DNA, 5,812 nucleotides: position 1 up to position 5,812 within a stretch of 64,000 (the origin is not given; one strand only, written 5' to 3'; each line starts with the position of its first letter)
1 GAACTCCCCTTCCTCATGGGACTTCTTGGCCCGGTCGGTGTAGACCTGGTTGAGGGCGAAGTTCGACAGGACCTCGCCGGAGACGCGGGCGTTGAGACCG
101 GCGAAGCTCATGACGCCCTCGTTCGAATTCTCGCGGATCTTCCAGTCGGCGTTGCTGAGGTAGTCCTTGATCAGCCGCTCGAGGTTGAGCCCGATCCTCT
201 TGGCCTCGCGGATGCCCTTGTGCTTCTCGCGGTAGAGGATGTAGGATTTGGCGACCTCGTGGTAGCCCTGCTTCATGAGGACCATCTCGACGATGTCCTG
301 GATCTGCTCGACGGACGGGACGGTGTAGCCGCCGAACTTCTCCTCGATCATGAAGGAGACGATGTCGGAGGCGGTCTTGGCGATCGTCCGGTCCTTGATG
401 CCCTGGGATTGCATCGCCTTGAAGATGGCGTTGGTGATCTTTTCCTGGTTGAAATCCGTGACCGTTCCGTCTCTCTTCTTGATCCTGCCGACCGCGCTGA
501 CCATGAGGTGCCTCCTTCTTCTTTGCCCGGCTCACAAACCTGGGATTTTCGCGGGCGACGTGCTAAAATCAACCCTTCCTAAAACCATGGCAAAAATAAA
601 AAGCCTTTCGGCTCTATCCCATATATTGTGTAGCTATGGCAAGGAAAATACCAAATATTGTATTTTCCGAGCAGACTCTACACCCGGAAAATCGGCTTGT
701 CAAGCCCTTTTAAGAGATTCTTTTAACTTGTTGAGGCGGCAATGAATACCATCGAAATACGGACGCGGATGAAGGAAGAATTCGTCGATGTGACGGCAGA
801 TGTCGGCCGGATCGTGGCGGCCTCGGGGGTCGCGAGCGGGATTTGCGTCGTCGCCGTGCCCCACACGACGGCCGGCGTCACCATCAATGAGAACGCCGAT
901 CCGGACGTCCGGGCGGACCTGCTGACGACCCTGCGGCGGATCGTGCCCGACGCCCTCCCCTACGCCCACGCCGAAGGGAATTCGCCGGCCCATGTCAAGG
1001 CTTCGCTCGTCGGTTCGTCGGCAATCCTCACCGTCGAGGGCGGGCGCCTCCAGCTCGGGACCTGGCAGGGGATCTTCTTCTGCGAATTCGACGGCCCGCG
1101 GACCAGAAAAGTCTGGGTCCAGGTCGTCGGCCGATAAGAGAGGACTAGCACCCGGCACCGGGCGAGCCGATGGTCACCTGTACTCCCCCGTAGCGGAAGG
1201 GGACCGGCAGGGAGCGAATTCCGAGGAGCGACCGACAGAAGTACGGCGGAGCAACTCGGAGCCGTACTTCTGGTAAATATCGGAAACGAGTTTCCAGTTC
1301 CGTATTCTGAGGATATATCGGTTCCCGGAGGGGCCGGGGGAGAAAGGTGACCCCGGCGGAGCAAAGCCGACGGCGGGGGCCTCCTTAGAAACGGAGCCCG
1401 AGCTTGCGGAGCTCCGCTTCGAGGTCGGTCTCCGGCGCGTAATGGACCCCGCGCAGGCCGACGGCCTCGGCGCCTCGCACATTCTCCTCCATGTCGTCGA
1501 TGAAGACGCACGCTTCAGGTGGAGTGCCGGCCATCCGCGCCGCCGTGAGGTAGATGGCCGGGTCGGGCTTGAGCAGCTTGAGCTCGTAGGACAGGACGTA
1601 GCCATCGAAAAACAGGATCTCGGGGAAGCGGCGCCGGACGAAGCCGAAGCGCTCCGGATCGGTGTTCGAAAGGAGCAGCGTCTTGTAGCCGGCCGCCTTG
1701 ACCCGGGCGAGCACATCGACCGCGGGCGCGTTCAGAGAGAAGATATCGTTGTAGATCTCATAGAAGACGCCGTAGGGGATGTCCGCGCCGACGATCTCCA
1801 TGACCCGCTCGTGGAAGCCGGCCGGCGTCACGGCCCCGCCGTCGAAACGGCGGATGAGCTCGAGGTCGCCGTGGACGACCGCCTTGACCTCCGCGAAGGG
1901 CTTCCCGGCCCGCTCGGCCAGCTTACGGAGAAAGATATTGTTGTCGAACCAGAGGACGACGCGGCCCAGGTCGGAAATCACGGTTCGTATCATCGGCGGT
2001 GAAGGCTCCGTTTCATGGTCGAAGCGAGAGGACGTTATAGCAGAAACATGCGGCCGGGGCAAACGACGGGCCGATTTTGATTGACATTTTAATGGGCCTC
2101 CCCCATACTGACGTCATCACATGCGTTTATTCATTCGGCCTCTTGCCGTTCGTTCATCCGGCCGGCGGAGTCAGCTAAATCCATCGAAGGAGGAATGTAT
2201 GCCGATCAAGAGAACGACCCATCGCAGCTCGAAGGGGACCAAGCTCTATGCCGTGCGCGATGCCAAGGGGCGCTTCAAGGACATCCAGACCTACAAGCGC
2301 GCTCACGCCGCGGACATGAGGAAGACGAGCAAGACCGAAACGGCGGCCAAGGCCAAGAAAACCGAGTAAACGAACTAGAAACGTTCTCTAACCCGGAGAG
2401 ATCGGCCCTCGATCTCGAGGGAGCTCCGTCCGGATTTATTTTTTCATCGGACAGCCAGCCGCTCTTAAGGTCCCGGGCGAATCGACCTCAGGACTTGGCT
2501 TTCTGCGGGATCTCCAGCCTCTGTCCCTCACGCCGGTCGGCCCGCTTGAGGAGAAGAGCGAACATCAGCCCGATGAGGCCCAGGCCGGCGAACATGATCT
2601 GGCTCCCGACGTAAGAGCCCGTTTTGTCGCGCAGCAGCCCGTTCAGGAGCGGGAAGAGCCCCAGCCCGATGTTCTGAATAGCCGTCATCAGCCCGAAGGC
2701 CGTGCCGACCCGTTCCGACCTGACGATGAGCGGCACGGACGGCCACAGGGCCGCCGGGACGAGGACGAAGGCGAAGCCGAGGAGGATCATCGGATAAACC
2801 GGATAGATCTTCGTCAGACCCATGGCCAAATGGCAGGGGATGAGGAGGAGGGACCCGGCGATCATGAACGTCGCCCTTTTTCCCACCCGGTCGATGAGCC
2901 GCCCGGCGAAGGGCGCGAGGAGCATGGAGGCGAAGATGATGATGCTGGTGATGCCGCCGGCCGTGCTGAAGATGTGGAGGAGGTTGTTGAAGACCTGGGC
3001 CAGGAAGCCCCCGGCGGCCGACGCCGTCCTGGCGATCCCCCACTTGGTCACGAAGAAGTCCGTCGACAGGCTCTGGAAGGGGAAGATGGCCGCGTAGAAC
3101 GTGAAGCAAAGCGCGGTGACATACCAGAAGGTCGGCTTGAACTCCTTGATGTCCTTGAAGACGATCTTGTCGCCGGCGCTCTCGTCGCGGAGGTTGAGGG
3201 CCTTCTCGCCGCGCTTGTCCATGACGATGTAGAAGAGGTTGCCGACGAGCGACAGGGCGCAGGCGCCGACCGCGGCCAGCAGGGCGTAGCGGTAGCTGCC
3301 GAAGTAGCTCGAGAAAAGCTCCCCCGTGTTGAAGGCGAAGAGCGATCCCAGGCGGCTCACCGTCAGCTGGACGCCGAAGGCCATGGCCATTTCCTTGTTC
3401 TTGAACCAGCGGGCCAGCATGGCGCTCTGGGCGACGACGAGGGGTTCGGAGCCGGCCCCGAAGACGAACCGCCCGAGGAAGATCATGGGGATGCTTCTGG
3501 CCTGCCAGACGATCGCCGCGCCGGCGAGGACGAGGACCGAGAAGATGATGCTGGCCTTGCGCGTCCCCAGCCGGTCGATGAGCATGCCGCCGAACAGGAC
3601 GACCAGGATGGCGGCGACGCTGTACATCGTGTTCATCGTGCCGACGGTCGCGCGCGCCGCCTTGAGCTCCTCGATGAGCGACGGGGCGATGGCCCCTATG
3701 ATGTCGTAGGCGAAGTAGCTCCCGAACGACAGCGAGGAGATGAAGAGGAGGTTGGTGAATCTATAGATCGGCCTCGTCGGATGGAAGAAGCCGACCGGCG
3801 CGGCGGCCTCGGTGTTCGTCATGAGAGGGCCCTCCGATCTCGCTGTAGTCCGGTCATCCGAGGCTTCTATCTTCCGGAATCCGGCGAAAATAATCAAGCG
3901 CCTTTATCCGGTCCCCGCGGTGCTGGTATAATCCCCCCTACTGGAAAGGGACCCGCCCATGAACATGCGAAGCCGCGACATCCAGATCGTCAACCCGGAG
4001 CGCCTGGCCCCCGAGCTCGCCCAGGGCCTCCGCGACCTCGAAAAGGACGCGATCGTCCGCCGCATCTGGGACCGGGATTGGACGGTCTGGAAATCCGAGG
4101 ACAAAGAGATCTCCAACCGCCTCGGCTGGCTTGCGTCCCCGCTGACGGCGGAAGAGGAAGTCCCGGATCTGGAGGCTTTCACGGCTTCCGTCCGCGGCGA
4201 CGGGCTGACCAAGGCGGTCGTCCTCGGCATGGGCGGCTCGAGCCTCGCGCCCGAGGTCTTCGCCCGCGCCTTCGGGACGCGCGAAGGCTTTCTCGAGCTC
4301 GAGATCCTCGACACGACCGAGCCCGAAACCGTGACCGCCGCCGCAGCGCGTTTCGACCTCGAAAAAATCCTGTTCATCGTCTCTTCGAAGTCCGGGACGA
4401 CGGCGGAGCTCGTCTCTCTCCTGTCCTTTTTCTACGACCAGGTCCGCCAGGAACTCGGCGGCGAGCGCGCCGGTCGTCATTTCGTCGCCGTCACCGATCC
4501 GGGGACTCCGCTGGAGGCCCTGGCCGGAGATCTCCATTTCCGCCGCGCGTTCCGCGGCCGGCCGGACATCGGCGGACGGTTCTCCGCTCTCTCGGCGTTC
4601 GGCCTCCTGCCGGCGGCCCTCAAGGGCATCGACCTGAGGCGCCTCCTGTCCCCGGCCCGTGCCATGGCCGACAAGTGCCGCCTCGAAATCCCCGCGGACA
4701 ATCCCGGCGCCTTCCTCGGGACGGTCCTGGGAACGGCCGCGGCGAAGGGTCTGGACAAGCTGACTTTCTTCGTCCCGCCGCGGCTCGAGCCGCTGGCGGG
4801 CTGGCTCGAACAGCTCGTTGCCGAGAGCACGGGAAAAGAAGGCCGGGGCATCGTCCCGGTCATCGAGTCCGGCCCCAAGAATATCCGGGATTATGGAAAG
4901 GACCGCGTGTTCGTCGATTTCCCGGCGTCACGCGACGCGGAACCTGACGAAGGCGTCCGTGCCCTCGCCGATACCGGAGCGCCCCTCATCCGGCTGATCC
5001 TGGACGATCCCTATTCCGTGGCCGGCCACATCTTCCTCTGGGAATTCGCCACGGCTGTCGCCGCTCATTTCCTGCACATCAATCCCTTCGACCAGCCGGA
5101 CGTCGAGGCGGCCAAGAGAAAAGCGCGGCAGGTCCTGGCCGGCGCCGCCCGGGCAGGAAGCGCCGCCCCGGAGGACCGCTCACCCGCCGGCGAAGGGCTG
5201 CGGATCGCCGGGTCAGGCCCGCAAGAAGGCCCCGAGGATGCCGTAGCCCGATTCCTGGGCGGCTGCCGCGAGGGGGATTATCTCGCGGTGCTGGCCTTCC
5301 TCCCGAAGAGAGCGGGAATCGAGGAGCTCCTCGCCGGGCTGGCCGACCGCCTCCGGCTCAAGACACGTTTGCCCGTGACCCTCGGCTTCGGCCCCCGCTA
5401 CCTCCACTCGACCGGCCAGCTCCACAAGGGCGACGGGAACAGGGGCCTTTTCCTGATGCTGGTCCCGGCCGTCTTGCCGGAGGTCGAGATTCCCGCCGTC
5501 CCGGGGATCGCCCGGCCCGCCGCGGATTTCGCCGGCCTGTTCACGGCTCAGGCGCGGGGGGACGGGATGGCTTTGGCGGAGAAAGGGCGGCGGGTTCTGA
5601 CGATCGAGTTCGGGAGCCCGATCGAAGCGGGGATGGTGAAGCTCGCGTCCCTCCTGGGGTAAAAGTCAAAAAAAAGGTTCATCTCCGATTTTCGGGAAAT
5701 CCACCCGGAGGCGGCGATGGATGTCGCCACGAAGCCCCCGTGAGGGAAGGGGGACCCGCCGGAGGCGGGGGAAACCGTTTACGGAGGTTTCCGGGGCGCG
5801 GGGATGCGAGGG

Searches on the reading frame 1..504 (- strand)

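Call 23: search_protein_families(library=pfam, proteins=[window:1-504:-], max_evalue=0.001)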
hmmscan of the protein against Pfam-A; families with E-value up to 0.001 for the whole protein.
window:1-504:- (168 aa): 1 family
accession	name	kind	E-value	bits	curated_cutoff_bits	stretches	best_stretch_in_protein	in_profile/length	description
PF03477.21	ATP-cone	-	9.3e-26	90.6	25.8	1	8-96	3-87/88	ATP cone domain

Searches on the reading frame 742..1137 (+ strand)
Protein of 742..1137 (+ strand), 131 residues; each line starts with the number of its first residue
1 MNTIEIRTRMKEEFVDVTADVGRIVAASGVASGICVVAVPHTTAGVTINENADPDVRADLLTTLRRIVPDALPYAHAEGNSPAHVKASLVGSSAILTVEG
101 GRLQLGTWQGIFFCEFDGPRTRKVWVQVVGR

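Call 23: search_protein_families(library=pfam, proteins=[window:742-1137:+], max_evalue=0.001)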
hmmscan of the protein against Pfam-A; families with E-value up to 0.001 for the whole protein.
window:742-1137:+ (131 aa): 1 family
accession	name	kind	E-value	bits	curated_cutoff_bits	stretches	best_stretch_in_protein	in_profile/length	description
PF01894.22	UPF0047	-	1.8e-44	151.1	27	1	16-128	1-117/117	Uncharacterised protein family UPF0047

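Call 76: find_encoding_contigs(protein=window:742-1137:+, flank=10000, max_places=3)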
Protein window:742-1137:+ (131 aa): 9 contigs read that carry it; 3 places shown.
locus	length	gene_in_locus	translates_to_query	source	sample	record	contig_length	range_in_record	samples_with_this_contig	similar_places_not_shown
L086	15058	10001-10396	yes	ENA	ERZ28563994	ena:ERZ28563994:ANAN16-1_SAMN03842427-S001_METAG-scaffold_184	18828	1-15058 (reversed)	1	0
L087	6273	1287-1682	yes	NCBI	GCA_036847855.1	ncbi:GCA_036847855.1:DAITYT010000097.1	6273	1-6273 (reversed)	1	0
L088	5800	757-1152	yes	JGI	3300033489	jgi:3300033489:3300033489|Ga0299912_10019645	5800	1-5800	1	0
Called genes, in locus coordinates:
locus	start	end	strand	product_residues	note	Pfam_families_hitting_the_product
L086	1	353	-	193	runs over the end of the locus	PF00146:NADHdh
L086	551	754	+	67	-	-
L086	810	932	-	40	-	PF00346:Complex1_49kDa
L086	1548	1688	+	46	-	-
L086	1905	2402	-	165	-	PF00329:Complex1_30kDa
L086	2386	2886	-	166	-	PF01058:Oxidored_q6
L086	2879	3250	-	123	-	PF00507:Oxidored_q4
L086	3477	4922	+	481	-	PF00474:SSF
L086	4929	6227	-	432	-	-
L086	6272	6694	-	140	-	PF00692:dUTPase, PF22769:DCD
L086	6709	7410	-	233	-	PF04055:Radical_SAM, PF13353:Fer4_12 (weak)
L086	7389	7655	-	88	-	-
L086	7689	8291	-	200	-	PF13597:NRDD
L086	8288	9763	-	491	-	-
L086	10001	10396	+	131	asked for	PF01894:YjbQ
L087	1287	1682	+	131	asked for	PF01894:YjbQ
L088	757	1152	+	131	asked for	PF01894:YjbQ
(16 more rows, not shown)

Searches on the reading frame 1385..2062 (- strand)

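Call 23: search_protein_families(library=pfam, proteins=[window:1385-2062:-], max_evalue=0.001)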
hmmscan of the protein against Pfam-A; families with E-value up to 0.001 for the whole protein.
window:1385-2062:- (225 aa): 3 families
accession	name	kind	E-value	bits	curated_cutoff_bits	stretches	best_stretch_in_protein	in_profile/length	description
PF00702.32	Hydrolase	-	2.5e-14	54.6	26.4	1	61-202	53-191/191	haloacid dehalogenase-like hydrolase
PF13419.12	HAD_2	-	4.8e-06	27.2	23.8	1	114-204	84-174/178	Haloacid dehalogenase-like hydrolase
PF13242.12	Hydrolase_like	-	5.9e-06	26.6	22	1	165-219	4-59/75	HAD-hyrolase-like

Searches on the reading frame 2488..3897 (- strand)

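Call 23: search_protein_families(library=pfam, proteins=[window:2488-3897:-], max_evalue=0.001)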
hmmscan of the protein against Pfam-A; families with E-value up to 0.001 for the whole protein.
window:2488-3897:- (469 aa): 3 families
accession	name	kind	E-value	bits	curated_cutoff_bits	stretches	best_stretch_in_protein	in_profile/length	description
PF07690.21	MFS_1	-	5.2e-41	141.2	33.4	2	55-303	3-254/347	Major Facilitator Superfamily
PF00083.30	Sugar_tr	-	5.6e-05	22.7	22.3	1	81-447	44-433/452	Sugar (and other) transporter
PF12832.13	MFS_1_like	-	0.00032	20.3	25.2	0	313-447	36-176/373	MFS_1 like family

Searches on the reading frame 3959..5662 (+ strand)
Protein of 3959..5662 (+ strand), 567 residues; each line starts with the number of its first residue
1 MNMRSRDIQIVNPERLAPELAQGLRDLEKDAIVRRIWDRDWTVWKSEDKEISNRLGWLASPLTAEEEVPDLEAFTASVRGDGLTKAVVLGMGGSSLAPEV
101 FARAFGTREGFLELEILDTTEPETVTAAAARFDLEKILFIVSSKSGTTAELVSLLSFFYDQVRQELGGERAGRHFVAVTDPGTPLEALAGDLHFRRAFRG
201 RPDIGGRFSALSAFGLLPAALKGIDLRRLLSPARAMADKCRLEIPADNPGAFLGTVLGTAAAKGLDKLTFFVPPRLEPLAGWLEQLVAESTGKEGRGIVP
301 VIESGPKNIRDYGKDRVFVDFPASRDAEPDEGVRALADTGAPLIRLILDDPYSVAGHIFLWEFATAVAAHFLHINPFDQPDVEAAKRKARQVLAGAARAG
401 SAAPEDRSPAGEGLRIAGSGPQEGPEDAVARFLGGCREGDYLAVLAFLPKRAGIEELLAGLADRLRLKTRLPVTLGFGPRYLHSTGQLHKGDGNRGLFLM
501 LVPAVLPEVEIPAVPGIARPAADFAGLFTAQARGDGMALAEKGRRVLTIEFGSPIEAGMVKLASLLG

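Call 23: search_protein_families(library=pfam, proteins=[window:3959-5662:+], max_evalue=0.001)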
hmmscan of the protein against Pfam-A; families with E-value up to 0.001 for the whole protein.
window:3959-5662:+ (567 aa): 1 family
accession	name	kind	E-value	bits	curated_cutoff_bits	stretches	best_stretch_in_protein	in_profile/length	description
PF00342.24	PGI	-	5.9e-17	61.9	22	1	80-294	93-309/486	Phosphoglucose isomerase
